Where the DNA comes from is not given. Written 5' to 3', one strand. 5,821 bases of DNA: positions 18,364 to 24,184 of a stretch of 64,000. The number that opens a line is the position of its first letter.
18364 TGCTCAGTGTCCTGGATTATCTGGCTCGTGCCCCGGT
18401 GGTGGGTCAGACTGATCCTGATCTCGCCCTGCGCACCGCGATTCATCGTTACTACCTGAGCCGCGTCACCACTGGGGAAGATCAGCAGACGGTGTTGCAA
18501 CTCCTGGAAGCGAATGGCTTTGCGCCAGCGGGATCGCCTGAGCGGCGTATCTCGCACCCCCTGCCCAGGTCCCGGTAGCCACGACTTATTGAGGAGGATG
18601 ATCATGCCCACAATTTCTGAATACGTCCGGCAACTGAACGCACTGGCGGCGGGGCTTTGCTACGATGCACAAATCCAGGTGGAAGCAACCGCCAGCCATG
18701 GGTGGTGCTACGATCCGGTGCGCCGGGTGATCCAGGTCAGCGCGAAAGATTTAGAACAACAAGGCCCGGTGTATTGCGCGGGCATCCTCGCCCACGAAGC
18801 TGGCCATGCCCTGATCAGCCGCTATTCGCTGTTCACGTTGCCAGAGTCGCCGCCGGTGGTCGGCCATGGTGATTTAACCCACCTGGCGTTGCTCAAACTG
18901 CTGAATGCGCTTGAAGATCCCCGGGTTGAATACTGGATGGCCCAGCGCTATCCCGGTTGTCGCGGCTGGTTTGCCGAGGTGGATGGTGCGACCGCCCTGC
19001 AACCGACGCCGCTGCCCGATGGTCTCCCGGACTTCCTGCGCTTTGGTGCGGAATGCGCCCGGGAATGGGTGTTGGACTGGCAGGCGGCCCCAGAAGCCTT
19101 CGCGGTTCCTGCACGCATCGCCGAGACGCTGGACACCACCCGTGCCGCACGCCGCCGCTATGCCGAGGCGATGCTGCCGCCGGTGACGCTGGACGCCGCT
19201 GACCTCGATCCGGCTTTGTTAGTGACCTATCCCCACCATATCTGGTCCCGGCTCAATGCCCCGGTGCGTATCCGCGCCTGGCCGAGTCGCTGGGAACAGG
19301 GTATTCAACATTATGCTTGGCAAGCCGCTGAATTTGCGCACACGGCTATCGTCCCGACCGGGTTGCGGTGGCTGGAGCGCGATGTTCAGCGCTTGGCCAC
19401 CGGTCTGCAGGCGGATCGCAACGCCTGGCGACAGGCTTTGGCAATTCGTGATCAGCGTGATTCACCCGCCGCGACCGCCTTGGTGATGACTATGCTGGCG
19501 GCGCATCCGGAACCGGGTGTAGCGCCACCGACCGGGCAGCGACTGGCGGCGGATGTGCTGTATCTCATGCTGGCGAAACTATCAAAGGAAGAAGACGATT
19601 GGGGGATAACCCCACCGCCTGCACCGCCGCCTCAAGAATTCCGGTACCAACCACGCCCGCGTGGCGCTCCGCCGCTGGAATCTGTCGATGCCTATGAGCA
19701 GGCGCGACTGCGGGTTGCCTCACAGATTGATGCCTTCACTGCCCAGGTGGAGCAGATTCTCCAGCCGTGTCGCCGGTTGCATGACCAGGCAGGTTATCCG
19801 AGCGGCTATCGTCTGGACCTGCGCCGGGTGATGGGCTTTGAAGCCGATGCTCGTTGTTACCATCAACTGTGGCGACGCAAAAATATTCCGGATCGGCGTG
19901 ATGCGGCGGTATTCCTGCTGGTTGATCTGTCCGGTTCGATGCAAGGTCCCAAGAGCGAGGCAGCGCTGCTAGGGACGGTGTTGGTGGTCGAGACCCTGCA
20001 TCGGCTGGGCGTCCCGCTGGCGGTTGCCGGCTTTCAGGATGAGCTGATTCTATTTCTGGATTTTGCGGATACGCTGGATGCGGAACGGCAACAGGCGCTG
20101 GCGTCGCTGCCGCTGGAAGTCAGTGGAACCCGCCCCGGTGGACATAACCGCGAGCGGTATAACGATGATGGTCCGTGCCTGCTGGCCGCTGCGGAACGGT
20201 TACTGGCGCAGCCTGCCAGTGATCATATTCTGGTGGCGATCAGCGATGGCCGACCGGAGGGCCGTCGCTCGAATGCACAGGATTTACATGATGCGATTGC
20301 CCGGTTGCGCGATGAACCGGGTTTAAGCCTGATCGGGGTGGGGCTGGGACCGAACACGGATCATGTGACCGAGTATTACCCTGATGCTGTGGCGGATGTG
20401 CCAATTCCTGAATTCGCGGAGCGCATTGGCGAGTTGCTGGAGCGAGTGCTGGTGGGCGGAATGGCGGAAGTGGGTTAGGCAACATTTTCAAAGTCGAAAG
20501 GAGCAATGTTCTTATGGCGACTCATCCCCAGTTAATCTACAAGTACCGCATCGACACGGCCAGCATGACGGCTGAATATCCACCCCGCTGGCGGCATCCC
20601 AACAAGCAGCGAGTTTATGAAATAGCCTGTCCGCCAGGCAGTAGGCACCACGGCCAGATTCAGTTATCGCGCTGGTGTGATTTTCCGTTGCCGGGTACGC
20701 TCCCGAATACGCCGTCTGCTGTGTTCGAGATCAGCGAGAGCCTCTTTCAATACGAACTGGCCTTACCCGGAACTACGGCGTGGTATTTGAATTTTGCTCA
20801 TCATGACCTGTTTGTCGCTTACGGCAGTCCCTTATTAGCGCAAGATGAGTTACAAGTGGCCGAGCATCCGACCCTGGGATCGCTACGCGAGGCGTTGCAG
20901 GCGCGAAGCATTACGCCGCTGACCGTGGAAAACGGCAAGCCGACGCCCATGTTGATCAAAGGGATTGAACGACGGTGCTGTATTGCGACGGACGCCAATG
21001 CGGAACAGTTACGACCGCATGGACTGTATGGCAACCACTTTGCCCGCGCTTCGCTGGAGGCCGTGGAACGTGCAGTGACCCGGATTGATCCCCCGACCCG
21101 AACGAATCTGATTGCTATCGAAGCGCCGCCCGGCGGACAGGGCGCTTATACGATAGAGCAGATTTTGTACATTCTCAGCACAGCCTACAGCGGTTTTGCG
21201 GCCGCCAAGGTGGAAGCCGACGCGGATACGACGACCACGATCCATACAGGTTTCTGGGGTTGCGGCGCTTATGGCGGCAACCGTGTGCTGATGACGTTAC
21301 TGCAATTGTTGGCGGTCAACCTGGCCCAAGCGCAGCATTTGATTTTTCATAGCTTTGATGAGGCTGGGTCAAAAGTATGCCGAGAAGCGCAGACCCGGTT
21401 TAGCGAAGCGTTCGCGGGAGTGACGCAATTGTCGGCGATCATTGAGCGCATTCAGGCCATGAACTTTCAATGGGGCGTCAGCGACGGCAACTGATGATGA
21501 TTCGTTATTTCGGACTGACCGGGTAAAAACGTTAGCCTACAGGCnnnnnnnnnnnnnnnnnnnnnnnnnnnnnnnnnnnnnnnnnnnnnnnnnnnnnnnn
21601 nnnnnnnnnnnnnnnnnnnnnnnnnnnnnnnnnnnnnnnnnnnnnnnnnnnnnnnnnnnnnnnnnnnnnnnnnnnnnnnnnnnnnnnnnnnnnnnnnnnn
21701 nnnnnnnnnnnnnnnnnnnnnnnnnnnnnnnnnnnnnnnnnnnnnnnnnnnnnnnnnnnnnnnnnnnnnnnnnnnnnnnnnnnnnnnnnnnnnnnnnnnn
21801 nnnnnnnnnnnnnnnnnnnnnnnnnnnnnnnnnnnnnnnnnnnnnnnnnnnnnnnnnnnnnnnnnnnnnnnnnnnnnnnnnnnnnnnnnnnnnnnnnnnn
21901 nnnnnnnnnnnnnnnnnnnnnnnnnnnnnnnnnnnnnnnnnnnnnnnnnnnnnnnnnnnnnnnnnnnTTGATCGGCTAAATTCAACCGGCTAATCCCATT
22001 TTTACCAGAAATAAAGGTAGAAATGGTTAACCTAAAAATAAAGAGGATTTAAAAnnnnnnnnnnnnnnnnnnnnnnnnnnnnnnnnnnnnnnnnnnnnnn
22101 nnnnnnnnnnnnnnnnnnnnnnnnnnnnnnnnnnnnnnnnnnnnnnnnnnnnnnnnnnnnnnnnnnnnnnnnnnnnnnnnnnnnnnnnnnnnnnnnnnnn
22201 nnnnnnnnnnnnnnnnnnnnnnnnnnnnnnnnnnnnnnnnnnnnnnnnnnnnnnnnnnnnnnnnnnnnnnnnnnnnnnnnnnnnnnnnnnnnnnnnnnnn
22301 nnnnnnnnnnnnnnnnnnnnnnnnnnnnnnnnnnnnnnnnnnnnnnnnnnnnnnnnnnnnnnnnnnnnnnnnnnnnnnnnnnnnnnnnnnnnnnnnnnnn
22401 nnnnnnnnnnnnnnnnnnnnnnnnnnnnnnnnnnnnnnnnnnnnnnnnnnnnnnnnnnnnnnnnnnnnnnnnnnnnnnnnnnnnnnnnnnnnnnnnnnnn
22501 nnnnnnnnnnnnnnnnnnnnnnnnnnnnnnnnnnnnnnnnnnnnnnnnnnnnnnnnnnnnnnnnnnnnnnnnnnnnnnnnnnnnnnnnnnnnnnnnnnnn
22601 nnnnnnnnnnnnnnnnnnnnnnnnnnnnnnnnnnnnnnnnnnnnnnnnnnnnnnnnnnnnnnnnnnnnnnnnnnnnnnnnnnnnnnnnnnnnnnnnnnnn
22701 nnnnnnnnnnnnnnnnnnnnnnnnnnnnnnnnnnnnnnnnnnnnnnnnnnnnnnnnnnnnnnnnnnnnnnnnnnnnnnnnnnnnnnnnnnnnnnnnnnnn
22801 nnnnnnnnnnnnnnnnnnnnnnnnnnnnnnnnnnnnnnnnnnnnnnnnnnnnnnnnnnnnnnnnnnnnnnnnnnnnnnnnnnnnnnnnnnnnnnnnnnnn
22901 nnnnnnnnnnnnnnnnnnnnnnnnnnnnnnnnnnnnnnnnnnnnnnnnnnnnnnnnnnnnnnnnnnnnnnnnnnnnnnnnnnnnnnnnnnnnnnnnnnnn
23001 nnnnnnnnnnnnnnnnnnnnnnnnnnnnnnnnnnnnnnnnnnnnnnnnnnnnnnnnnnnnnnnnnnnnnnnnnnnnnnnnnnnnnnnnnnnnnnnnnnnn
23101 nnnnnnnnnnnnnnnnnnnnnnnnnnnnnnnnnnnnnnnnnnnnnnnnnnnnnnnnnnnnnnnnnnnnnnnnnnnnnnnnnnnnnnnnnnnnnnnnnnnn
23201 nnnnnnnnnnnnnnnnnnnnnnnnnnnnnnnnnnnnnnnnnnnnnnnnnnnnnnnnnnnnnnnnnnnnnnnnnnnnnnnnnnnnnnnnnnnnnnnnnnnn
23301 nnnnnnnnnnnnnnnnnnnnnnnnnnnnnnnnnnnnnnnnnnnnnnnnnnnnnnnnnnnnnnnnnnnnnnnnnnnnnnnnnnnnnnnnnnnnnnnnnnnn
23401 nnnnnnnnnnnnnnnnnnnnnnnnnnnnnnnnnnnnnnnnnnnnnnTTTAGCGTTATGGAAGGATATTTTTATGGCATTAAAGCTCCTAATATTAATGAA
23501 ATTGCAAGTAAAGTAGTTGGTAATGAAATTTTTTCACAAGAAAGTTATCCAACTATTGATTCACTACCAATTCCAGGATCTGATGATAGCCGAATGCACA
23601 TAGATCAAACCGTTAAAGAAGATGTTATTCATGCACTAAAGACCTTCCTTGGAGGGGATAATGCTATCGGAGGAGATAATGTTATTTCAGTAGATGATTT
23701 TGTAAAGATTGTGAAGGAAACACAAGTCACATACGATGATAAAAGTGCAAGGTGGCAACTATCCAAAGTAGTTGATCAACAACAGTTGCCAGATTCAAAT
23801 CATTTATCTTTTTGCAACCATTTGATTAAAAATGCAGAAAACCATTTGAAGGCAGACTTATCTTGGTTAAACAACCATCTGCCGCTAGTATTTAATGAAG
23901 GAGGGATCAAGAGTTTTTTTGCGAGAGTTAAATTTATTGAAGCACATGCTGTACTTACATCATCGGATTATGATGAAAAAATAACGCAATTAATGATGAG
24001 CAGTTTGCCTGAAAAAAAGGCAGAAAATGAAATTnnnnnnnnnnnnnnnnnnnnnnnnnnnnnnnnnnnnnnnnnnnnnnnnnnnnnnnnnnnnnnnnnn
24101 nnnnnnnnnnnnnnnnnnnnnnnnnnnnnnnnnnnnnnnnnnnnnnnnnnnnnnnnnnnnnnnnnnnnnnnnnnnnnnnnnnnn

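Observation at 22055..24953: SF2 helicase fused to a seven-blade WD40 propeller: an unusual single-gene module on foreign DNA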

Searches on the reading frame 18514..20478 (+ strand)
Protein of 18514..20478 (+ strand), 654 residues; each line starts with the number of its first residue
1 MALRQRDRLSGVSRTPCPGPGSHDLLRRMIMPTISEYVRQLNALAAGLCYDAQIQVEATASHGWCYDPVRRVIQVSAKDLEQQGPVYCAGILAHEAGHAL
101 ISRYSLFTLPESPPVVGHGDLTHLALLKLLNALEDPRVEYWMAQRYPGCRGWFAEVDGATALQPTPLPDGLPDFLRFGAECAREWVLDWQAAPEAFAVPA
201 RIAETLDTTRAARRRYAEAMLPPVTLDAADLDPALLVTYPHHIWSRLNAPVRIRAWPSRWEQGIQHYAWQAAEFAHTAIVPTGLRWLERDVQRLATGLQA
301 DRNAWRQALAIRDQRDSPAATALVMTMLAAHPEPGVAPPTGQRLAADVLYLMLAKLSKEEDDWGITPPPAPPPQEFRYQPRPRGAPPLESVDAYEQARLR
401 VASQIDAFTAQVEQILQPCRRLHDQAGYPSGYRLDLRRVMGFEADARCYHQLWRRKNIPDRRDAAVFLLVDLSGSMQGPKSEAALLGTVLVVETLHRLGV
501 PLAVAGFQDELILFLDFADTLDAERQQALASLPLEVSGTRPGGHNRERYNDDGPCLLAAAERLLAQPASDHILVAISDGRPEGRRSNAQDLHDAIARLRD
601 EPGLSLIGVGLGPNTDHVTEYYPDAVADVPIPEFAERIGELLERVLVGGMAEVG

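Call 11: search_protein_families(library=pfam, proteins=[window:18514-20478:+], max_evalue=0.001)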
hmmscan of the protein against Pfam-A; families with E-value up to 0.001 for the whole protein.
window:18514-20478:+ (654 aa): 1 family
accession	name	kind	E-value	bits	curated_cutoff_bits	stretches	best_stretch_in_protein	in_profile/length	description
PF11775.14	CobT_C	-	2.2e-09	37.8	21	1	459-508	8-57/220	Cobalamin biosynthesis protein CobT VWA domain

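Call 17: search_protein_families(library=padloc, proteins=[window:18514-20478:+], max_evalue=0.01)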
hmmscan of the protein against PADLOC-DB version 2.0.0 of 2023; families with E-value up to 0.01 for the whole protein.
window:18514-20478:+ (654 aa): 0 families

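Call 18: search_protein_families(library=ncbifam, proteins=[window:18514-20478:+], max_evalue=0.001)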
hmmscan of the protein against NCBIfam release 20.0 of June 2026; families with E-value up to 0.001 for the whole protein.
window:18514-20478:+ (654 aa): 1 family
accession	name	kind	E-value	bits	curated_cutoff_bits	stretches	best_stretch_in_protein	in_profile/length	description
TIGR01651.1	CobT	equivalog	3.5e-08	32.6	759.05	0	550-642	496-593/600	cobaltochelatase subunit CobT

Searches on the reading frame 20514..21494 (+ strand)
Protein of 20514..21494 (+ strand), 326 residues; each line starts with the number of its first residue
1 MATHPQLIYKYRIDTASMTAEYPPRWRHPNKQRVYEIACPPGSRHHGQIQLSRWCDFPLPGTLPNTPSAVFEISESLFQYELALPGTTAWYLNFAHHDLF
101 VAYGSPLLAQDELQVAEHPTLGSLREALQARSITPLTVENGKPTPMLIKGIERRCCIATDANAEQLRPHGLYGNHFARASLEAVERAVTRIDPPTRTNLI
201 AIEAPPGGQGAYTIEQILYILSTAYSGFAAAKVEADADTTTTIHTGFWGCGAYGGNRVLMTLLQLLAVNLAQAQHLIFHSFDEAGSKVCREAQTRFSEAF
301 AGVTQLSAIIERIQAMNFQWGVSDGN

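Call 11: search_protein_families(library=pfam, proteins=[window:20514-21494:+], max_evalue=0.001)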
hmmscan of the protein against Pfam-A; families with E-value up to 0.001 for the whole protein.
window:20514-21494:+ (326 aa): 1 family
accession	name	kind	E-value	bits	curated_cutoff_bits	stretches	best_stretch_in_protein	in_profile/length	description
PF05028.20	PARG_cat_C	-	3.2e-13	50.2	26.3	1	195-283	113-202/207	Poly (ADP-ribose) glycohydrolase (PARG), Macro domain fold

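Call 17: search_protein_families(library=padloc, proteins=[window:20514-21494:+], max_evalue=0.01)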
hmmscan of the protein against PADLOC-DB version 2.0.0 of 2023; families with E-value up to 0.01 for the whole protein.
window:20514-21494:+ (326 aa): 0 families

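Call 18: search_protein_families(library=ncbifam, proteins=[window:20514-21494:+], max_evalue=0.001)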
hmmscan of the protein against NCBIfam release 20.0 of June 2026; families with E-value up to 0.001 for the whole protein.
window:20514-21494:+ (326 aa): 0 families

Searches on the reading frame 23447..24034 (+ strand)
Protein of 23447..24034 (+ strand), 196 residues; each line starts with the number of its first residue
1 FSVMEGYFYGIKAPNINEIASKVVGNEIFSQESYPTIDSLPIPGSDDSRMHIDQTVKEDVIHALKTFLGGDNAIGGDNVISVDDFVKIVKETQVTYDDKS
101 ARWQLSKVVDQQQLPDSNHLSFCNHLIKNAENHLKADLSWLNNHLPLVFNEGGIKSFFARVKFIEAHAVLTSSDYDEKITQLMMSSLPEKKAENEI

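Call 45: search_protein_representatives(protein=window:23447-24034:+)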
Query: 196 residues. Proteins with E-value up to 0.001 (for the whole library): 3; up to 1e-10: 1; up to 1e-30: 1. The best 3 are listed.
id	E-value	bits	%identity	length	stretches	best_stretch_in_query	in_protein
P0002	3.2e-82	291.4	74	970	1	1-196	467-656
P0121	2.6e-07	47.1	32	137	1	45-183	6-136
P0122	4.4e-05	39.9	28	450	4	68-109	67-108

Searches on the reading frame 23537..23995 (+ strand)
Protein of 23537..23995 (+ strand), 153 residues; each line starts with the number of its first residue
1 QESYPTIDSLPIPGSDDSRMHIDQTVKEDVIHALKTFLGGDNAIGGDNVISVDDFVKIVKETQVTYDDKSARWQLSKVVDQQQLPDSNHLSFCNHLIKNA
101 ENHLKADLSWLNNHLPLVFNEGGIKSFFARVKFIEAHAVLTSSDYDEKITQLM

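Call 61: predict_structure(alignment_id=A5)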
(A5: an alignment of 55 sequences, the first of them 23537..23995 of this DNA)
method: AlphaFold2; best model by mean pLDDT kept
length: 153 residues; sequences in the alignment: 55
mean_pLDDT: 84.0   pTM: 0.75
mean pLDDT of the five models: 84.0, 83.1, 82.3, 80.0, 77.7
residues with pLDDT >= 90: 78; 70-90: 47; 50-70: 22; < 50: 6
segments of 3 or more residues with pLDDT < 50: 4-6
pLDDT, mean of each block of 10 residues (from residue 1): 50 60 87 82 61 92 88 87 81 92 95 93 95 97 97 95
secondary structure, 60 per line:
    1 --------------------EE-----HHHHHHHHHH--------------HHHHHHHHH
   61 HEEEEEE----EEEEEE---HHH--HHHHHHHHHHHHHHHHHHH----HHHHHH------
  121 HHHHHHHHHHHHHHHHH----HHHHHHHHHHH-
elements in order: H28-37 H52-61 E62-67 E72-77 H86-104 H109-114 H121-137 H142-152

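Call 63: fold_search(model_id=the predicted structure, library=pdb)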
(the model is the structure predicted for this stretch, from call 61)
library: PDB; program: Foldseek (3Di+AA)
matches with E <= 10: 134; with E <= 0.001: 0
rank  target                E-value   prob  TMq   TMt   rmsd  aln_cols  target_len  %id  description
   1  9khz_A                7.6e-01  0.08  0.15  0.03  15.3        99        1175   11  Structure of DdmD dimer with ssDNA with ADP bound (released 2025-02-19)
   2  9ix4_A                1.3e+00  0.07  0.17  0.03  15.4        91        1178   11  Cryo-EM structure of Lactobacillus casei DdmD dimer bound with DNA (released 2025-01-01)
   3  9ix4_B                1.7e+00  0.05  0.17  0.03  15.9        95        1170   13  Cryo-EM structure of Lactobacillus casei DdmD dimer bound with DNA (released 2025-01-01)
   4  5efr                  1.8e+00  0.04  0.19  0.09  22.0       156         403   15  Crystal Structure of a BamA-BamD fusion (released 2016-01-27)
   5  9ki0_B                2.3e+00  0.04  0.13  0.03  13.6        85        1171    9  structure of DdmD dimer with ssDNA with AGS (released 2025-02-19)
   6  9ki0_A                2.4e+00  0.04  0.14  0.03  13.8        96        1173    9  structure of DdmD dimer with ssDNA with AGS (released 2025-02-19)
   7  9e5c_6o               2.4e+00  0.03  0.19  0.14  14.7       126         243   13  Cryo-EM structure of 96 nm repeat of microtubule doublet from T. brucei flagellum (released 2025-03-12)
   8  4m1s_B                2.6e+00  0.04  0.12  0.12  12.5        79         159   10  Crystal Structure of small molecule vinylsulfonamide 13 covalently bound to K-Ras G12C (released 2013-11-27)
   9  5ja8_G                2.6e+00  0.03  0.14  0.18  12.3        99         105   10  Crystal structure of the HigB2 toxin in complex with Nb2 (released 2017-04-05)
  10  9c6q_C                2.6e+00  0.02  0.14  0.03  16.2       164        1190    7  Structure of V. cholerae monomeric DdmD bound with ssDNA (released 2024-08-21)
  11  8pfh_A                2.7e+00  0.03  0.18  0.12  14.4        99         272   11  Crystal structure of the yeast septin complex Shs1-Cdc12-Cdc3-Cdc10 (released 2023-12-06)
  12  7w5z_C3               2.9e+00  0.02  0.14  0.05  20.1       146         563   10  Cryo-EM structure of Tetrahymena thermophila mitochondrial complex IV, composite dimer model (released 2022-04-06)
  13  9bf1_A                2.9e+00  0.02  0.15  0.04  16.6       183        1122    6  Structure of apo-state V. cholerae DdmD (released 2024-08-21)
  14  7dz9_C                3.1e+00  0.08  0.20  0.18   9.3        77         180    9  MbnABC complex (released 2022-03-16)
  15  6ztj_AG               3.1e+00  0.03  0.17  0.17  15.0       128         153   13  E. coli 70S-RNAP expressome complex in NusG-coupled state (38 nt intervening mRNA) (released 2020-09-16)
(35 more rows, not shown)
